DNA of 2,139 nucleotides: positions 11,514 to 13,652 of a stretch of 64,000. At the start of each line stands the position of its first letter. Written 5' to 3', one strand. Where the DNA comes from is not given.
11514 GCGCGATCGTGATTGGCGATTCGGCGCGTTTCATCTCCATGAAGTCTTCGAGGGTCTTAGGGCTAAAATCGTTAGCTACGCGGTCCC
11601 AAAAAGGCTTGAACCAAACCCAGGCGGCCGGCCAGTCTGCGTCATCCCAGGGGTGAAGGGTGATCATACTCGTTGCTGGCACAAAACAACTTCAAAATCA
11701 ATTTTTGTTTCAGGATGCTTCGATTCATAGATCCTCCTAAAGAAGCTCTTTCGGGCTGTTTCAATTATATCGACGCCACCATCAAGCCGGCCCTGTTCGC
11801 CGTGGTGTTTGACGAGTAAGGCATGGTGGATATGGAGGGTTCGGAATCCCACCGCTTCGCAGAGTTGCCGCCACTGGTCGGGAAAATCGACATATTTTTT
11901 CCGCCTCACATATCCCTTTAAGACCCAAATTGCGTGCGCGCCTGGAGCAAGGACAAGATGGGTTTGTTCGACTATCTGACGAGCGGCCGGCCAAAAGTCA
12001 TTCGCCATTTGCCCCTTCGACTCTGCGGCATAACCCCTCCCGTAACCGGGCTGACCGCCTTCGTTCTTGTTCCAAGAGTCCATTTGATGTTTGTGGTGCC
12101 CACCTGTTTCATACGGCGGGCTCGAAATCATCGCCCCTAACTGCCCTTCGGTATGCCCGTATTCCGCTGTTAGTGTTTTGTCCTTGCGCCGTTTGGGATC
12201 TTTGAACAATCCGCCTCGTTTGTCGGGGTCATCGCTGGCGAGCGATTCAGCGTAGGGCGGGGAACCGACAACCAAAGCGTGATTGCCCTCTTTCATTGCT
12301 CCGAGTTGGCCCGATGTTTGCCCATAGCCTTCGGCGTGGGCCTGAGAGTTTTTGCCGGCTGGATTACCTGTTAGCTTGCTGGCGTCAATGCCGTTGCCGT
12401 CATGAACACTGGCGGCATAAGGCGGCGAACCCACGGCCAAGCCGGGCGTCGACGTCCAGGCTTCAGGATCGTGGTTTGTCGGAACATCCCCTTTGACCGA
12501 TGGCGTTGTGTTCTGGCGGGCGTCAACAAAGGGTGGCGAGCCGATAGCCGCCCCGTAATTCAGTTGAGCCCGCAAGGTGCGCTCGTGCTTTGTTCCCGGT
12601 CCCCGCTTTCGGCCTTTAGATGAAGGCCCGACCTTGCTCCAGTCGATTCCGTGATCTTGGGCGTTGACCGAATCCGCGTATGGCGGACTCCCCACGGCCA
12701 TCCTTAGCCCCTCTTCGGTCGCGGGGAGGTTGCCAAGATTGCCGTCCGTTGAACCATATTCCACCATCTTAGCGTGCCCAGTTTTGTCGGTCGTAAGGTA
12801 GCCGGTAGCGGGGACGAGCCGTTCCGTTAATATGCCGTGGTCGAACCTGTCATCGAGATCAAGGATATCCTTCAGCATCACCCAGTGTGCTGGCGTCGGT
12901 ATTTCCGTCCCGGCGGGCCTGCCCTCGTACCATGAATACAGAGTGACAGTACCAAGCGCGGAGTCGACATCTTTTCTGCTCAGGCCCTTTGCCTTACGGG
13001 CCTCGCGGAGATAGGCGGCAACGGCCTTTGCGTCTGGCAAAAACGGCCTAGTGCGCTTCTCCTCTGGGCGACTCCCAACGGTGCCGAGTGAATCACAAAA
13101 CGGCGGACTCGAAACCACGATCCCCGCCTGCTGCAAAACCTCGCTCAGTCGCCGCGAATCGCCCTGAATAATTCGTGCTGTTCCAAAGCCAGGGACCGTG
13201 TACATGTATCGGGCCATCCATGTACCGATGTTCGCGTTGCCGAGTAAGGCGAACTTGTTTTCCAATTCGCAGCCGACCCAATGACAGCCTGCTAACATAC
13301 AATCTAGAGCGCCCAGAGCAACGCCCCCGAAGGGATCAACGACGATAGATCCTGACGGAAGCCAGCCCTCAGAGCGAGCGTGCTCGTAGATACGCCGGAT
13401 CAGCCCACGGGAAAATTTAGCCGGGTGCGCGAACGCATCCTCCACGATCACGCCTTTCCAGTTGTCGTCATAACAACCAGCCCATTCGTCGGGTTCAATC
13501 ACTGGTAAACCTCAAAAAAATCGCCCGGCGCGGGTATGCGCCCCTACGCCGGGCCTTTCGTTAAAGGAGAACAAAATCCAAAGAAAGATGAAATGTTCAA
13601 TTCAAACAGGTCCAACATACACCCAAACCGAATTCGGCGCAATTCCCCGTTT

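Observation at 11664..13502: DNA methyltransferase with six copies of the catalytic SPP(Y/F) motif (internal tandem expansion of motif IV)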

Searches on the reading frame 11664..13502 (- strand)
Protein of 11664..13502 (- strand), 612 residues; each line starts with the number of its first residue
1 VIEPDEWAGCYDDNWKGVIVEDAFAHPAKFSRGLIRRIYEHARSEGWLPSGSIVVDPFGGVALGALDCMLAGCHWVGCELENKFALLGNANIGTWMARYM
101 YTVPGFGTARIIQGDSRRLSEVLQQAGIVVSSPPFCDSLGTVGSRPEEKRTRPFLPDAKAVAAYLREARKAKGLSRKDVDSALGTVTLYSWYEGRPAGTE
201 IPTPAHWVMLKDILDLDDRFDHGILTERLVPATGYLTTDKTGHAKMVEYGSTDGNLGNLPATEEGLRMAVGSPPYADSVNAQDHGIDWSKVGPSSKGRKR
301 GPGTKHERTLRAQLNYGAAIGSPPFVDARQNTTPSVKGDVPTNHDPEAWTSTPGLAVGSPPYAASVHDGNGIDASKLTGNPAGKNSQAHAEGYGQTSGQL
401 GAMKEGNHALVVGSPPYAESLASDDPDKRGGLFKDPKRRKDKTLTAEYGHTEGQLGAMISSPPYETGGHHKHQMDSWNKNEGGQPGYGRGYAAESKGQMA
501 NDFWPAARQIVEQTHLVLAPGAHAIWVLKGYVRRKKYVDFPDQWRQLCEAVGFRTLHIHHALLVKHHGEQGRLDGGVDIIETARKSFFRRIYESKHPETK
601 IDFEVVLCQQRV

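Call 3: search_protein_families(library=pfam, proteins=[window:11664-13502:-], max_evalue=1)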
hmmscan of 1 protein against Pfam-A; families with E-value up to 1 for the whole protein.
window:11664-13502:- (612 aa): 4 families
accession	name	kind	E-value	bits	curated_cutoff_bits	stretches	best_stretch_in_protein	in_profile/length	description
PF01555.25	N6_N4_Mtase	-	4.4e-06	27.3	26.7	1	24-85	160-216/221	DNA methylase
PF13560.12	HTH_31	-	0.0025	18.5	27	1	161-217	2-57/64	Helix-turn-helix domain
PF01381.28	HTH_3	-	0.15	12.5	23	1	165-185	1-22/55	Helix-turn-helix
PF13413.12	HTH_25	-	0.28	11.5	24.6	1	164-182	1-19/62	Helix-turn-helix domain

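Call 4: search_protein_families(library=phrogs, proteins=[window:11664-13502:-], max_evalue=0.1)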
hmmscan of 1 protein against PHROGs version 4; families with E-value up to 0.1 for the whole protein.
window:11664-13502:- (612 aa): 2 families
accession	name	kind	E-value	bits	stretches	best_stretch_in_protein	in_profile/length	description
phrog_12517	-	unknown function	3e-09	37.5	2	47-136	102-189/316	-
phrog_67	-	other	0.0022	18.1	0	25-86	281-337/743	DNA methyltransferase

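Call 5: search_solved_structures(query=window:11664-13502:-, max_evalue=1, show_alignments=3)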
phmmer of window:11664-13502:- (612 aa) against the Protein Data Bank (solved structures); distinct sequences matched with E-value up to 1: 3.
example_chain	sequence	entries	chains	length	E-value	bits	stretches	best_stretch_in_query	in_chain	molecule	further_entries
2o2g_A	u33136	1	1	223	0.12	14.2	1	218-262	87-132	Dienelactone hydrolase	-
5ff5_A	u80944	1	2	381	0.44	12.3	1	81-125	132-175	PaaA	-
8snb_1E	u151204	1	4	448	0.82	11.4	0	130-184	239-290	Coiled-coil domain-containing protein 105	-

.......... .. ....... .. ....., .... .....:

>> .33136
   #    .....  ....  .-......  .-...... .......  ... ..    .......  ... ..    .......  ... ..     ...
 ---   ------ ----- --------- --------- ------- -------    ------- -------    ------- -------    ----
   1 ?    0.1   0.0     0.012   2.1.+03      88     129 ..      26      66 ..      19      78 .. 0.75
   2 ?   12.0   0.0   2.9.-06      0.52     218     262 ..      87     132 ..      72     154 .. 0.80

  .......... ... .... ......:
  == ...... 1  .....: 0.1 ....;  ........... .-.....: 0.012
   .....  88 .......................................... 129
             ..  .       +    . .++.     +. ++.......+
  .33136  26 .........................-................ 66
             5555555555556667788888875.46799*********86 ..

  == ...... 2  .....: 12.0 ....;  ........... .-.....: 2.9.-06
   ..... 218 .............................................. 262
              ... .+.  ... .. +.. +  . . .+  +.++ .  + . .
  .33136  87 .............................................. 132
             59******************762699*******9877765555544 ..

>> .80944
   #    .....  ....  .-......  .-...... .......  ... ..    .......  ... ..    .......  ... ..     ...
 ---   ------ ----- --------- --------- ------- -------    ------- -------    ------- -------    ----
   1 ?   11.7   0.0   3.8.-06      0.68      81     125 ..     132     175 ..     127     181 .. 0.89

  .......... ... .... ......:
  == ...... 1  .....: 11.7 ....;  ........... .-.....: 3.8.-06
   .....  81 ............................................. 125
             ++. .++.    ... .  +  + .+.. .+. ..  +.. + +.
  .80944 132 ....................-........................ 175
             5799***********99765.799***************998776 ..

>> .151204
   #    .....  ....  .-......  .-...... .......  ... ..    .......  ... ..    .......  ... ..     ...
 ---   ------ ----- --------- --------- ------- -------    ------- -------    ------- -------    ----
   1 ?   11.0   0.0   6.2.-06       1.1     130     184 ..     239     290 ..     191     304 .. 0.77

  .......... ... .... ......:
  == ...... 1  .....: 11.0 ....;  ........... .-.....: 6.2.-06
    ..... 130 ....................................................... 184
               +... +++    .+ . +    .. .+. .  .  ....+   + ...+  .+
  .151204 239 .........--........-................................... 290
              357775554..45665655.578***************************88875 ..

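Call 7: search_dna_similar(query=window:11664-13502:-, collection=phages, mode=protein, max_rows=30)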
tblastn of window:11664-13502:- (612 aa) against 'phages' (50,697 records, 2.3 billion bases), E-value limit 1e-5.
No match.

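Call 8: find_homologous_proteins(query=window:11664-13502:-, max_evalue=0.001)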
Query window:11664-13502:- (612 aa): 1515 proteins with E <= 0.001 among 8000 candidates; the best 120 are listed.
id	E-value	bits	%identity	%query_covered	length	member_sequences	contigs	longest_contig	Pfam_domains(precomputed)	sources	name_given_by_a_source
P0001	0.0e+0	1444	100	100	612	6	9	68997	PF01555.25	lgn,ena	-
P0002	1.7e-127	445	39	99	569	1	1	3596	PF01555.25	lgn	-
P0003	7.1e-126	440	31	100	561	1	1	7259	PF01555.25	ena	-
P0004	1.3e-123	432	53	42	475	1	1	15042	PF01555.25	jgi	jgi:hypothetical protein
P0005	2.2e-123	431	38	99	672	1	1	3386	PF01555.25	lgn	-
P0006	9.6e-122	426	56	42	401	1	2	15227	PF01555.25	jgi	jgi:hypothetical protein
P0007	4.1e-121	424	44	59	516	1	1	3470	PF01555.25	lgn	-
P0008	1.4e-120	422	42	65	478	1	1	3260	PF01555.25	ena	-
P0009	1.4e-118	415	61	21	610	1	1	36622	PF01555.25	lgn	-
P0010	1.6e-118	415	50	42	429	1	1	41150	PF01555.25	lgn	-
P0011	4.4e-118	414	48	48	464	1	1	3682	PF01555.25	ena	-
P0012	3.6e-117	411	40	97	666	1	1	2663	PF01555.25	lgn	-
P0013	1.6e-116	409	38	56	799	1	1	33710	PF07669.18,PF01555.25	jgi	jgi:hypothetical protein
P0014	4.6e-116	407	41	54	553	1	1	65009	PF01555.25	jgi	jgi:hypothetical protein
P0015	5.5e-115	404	54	39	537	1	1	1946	PF01555.25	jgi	-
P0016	7.2e-115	403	38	100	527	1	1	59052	PF01555.25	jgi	jgi:hypothetical protein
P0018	8.8e-112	393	51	42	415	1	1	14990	PF01555.25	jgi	jgi:hypothetical protein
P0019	2.3e-110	388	59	23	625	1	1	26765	PF01555.25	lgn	-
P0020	4.1e-110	387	42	48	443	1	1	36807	PF01555.25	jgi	-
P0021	5.1e-109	384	36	100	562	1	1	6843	PF02384.23,PF01555.25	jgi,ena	-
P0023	1.0e-107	380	34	65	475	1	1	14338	PF01555.25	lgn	-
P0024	1.5e-107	379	40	41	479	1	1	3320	PF01555.25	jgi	jgi:hypothetical protein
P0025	2.1e-107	379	47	42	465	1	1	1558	PF01555.25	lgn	-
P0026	2.5e-107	378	38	65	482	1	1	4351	PF01555.25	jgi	jgi:hypothetical protein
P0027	5.1e-107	377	47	50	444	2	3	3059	PF01555.25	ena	-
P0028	2.5e-106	375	43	48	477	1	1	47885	PF01555.25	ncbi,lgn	-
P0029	4.4e-106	374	63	21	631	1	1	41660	PF01555.25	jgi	jgi:hypothetical protein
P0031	5.8e-106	374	49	42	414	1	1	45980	PF01555.25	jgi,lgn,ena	-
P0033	5.8e-105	370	46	48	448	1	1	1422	PF01555.25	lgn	-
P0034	8.0e-105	370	37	99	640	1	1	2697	PF07669.18,PF01555.25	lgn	-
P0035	1.6e-104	369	38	42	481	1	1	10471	PF05175.21,PF03602.22,PF07669.18,PF01170.25,PF01555.25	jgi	jgi:tRNA1(Val) A37 N6-methylase TrmN6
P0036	1.8e-104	369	47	42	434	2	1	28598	PF01555.25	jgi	jgi:hypothetical protein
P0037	2.7e-104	368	36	99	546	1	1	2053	PF01555.25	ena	-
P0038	2.7e-104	368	36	99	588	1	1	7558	PF01555.25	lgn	-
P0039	7.7e-104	367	40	58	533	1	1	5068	PF01555.25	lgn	-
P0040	8.6e-104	367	62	23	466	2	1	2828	PF01555.25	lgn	-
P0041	9.8e-104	366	54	42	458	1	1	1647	PF01555.25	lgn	-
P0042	1.0e-103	366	37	53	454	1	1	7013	PF01555.25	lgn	-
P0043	1.1e-103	366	34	99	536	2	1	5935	PF01555.25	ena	-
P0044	1.7e-103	366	50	42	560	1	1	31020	PF01555.25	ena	-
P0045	1.7e-103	366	38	36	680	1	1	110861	PF01555.25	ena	-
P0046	2.8e-103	365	34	60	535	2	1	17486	PF01555.25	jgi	-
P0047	4.1e-103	364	33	100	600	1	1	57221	PF01555.25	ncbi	-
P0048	4.2e-103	364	35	59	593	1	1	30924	PF07669.18,PF01555.25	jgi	jgi:hypothetical protein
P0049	5.3e-103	364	37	56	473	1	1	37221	PF01555.25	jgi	jgi:hypothetical protein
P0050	6.5e-103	364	45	42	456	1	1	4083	PF01555.25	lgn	-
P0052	8.0e-103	363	42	42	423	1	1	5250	PF01555.25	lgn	-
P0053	3.2e-102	361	37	99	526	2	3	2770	PF01555.25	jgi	-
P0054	5.4e-102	361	37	100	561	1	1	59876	PF01555.25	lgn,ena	-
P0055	1.4e-101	359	32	99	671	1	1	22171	PF01555.25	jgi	jgi:hypothetical protein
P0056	1.4e-101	359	37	99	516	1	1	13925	PF01555.25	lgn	-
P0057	1.7e-101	359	60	22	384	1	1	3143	PF01555.25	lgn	-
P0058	2.1e-101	359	40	43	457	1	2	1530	PF01555.25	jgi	jgi:hypothetical protein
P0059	2.1e-101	359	45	42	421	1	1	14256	PF01555.25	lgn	-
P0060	3.6e-101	358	35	59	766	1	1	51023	PF01555.25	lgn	-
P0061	5.7e-101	357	39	41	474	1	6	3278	PF01555.25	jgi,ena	jgi:tRNA1(Val) A37 N6-methylase TrmN6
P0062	9.2e-101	357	36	100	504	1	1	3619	PF01555.25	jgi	jgi:hypothetical protein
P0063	1.0e-100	356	38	52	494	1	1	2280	PF01555.25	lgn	-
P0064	2.6e-100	355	46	56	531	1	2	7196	PF01555.25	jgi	jgi:hypothetical protein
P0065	6.3e-100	354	34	99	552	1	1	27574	PF01555.25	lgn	-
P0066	6.3e-100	354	40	65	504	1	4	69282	PF03602.22,PF01555.25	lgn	-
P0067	7.9e-100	353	36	83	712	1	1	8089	PF01555.25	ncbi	-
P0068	8.5e-100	353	61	22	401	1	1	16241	PF01555.25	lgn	-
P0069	9.5e-100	353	29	99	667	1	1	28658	PF01555.25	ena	-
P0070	1.2e-99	353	36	56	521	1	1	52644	PF01555.25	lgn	-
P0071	1.4e-99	353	39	60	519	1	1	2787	PF01555.25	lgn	-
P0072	1.5e-99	353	37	51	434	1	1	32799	PF01555.25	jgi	jgi:hypothetical protein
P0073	2.0e-99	352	52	46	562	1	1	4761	PF01555.25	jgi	jgi:hypothetical protein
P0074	2.6e-99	352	42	42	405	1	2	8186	PF01555.25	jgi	jgi:hypothetical protein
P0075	7.5e-99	350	46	42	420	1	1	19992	PF01555.25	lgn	-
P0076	9.7e-99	350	41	55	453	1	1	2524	PF01555.25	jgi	jgi:hypothetical protein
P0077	1.0e-98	350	35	100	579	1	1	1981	PF05175.21,PF03602.22,PF07669.18,PF01170.25,PF01555.25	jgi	jgi:tRNA1(Val) A37 N6-methylase TrmN6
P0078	1.2e-98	350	35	100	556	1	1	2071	PF01555.25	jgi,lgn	jgi:hypothetical protein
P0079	2.2e-98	349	33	48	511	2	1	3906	PF01555.25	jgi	-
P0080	2.3e-98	349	61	22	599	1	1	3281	PF01555.25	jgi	jgi:hypothetical protein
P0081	2.4e-98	349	36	59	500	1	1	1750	PF07669.18,PF01555.25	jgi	jgi:tRNA G10 N-methylase Trm11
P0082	2.7e-98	348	41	58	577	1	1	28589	PF01555.25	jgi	jgi:hypothetical protein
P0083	3.0e-98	348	36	100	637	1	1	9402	PF01555.25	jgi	jgi:hypothetical protein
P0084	8.4e-98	347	38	58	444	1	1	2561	PF01555.25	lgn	-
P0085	9.4e-98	347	45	42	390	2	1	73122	PF01555.25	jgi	jgi:hypothetical protein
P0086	1.3e-97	346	37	42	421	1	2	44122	PF01555.25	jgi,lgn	-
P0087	1.5e-97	346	34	99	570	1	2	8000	PF01555.25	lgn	-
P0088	1.5e-97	346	61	22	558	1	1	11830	PF01555.25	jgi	jgi:hypothetical protein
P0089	2.1e-97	345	36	59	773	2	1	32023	PF01555.25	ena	-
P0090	2.2e-97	345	36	55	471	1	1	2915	PF01555.25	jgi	-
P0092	3.8e-97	345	38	42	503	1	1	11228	PF01555.25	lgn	-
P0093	6.0e-97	344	34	60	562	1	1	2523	PF01555.25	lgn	-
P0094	6.4e-97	344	37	56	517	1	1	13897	PF01555.25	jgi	jgi:hypothetical protein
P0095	8.7e-97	343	39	65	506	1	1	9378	PF01555.25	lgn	-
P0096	9.2e-97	343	41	48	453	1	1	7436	PF01555.25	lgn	-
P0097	1.3e-96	343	44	64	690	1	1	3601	PF01555.25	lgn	-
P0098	1.3e-96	343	39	53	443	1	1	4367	PF01555.25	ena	-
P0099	1.6e-96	343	36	59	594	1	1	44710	PF01555.25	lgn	-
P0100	1.8e-96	342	33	99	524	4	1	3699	PF07669.18,PF01555.25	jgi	jgi:hypothetical protein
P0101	2.0e-96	342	62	21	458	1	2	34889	PF01555.25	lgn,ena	-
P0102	2.6e-96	342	43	42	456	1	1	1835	PF01555.25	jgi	jgi:hypothetical protein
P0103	2.7e-96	342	43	42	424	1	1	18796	PF01555.25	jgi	jgi:hypothetical protein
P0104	2.8e-96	342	41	42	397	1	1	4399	PF01555.25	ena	-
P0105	2.8e-96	342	46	42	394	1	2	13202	PF01555.25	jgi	jgi:hypothetical protein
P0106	5.0e-96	341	37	99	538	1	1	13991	PF01555.25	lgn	-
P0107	7.8e-96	340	34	65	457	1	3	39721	PF07669.18,PF01555.25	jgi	jgi:hypothetical protein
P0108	9.7e-96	340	29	83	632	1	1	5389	PF01555.25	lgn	-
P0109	1.3e-95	340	31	75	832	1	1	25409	PF05175.21,PF01555.25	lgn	-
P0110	1.4e-95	339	37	65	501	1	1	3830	PF01555.25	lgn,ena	-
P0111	1.6e-95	339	39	42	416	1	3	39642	PF01555.25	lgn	-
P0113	3.5e-95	338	38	53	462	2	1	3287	PF01555.25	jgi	jgi:hypothetical protein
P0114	4.4e-95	338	36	67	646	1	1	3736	PF01555.25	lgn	-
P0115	4.6e-95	338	37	59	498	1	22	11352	PF01555.25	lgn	-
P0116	5.4e-95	338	34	60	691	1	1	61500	PF01555.25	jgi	jgi:hypothetical protein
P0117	7.1e-95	337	42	42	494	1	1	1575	PF01555.25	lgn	-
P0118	7.4e-95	337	36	48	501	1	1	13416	PF01555.25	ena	-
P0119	8.7e-95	337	38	52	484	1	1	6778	PF01555.25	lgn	-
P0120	9.7e-95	337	37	56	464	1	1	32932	PF01555.25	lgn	-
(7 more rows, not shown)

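Call 17: search_protein_families(library=ncbifam, proteins=[window:11664-13502:-, P0085, P0109], max_evalue=0.1)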
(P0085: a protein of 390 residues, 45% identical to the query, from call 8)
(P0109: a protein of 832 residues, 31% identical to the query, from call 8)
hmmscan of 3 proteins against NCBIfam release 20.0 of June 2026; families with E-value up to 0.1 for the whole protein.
window:11664-13502:- (612 aa): 0 families

P0085 (390 aa): 1 family
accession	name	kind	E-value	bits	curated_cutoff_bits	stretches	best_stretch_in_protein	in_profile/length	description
NF010253.0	PRK13699.1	subfamily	0.0007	19.3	244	1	44-92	158-206/226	DNA methyltransferase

P0109 (832 aa): 3 families
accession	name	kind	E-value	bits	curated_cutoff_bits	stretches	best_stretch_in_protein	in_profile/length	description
TIGR01177.1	TIGR01177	hypoth_equivalog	0.012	14.9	316.55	0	48-98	178-228/330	TIGR01177 family methyltransferase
NF008572.0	PRK11524.1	equivalog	0.013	14.6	292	0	27-98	194-260/294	adenine-specific DNA-methyltransferase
NF050803.1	DnaMtaseCcrMCaul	equivalog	0.026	13.4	830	0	49-95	202-248/350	adenine-specific DNA-methyltransferase CcrM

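Call 18: search_protein_families(library=padloc, proteins=[window:11664-13502:-, P0085], max_evalue=0.1)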
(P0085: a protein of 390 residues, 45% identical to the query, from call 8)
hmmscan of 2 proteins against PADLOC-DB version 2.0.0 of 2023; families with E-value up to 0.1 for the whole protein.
window:11664-13502:- (612 aa): 12 families
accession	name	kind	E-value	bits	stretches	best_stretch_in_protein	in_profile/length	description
PDLC03387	MTase_II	-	5.5e-07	27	1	23-92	211-275/289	Type II methyltransferase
PDLC03353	MTase_II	-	2.3e-05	22.1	0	5-92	166-250/260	Type II methyltransferase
PDLC03350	MTase_II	-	5.6e-05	20.7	1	24-98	232-301/312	Type II methyltransferase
PDLC03371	MTase_II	-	0.00014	19.5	1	25-86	190-246/260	Type II methyltransferase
PDLC03336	MTase_II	-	0.00036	17.7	1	148-225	238-317/421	Type II methyltransferase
PDLC03320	MTase_II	-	0.0028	14.9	1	48-92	230-274/289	Type II methyltransferase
PDLC04134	mad2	-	0.0044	13.9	1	48-169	289-383/492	mads_2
PDLC03249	MTase_II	-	0.0075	13.1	1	42-95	130-183/541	Type II methyltransferase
PDLC03299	MTase_II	-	0.0091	13.5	0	24-91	194-256/296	Type II methyltransferase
PDLC03321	MTase_II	-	0.012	12.9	1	47-84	197-234/245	Type II methyltransferase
PDLC03714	oMTase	-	0.034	11.6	1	19-92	189-257/279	orphan methyltransferase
PDLC03283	MTase_II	-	0.038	11.2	0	51-90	230-269/352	Type II methyltransferase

P0085 (390 aa): 13 families
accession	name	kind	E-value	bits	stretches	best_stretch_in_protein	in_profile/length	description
PDLC03387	MTase_II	-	1.7e-10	38.5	1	17-92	206-276/289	Type II methyltransferase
PDLC03353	MTase_II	-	5.1e-08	30.8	1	221-334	18-110/260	Type II methyltransferase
PDLC04134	mad2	-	2e-05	21.6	1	23-143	273-371/492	mads_2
PDLC03371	MTase_II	-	9.6e-05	20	1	24-91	190-252/260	Type II methyltransferase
PDLC03228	MTase_II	-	0.00022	19.2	1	44-92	158-206/227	Type II methyltransferase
PDLC03363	MTase_II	-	0.0017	15.8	1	24-169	56-197/294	Type II methyltransferase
PDLC03323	MTase_II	-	0.0019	15.4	1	24-87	232-290/330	Type II methyltransferase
PDLC03350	MTase_II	-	0.0024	15.3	1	24-95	233-299/312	Type II methyltransferase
PDLC03321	MTase_II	-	0.01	13.1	1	47-87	198-238/245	Type II methyltransferase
PDLC03260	MTase_II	-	0.011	12.7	0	46-93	262-309/349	Type II methyltransferase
PDLC03299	MTase_II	-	0.015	12.8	1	21-95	192-261/296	Type II methyltransferase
PDLC03351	MTase_II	-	0.05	10.8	1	29-93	127-190/348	Type II methyltransferase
PDLC03224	MTase_II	-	0.067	10.1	0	28-84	72-128/481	Type II methyltransferase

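Call 23: find_encoding_contigs(protein=P0085, flank=8000, max_places=2)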
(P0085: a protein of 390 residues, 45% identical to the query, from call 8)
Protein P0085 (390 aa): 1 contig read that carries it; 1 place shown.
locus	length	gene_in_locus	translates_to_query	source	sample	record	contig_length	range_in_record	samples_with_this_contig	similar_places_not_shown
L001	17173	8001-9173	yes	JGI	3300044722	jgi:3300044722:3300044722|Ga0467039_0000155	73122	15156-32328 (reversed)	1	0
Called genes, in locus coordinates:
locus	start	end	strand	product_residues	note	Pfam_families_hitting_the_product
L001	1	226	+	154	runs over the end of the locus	-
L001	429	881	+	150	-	-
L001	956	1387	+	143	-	-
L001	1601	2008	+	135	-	-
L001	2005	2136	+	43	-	-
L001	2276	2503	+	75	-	-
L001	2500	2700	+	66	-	-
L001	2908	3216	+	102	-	-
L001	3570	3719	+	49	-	-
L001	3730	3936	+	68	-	-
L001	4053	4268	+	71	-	-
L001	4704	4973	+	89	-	-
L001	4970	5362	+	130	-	-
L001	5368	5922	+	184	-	PF16473:Rv2179c-like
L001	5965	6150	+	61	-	-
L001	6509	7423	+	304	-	PF07505:DUF5131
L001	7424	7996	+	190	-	-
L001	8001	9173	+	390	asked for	PF01555:N6_N4_Mtase (faint)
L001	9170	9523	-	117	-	-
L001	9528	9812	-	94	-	-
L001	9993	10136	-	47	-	-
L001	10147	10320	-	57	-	-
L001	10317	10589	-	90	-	-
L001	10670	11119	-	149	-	-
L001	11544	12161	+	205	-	PF09414:RNA_ligase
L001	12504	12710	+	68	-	-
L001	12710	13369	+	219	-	PF23771:DUF7168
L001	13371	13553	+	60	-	-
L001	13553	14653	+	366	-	PF14354:Lar_restr_allev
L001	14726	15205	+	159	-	-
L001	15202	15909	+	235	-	-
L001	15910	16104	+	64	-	-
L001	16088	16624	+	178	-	-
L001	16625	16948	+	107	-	-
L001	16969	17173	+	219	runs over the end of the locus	-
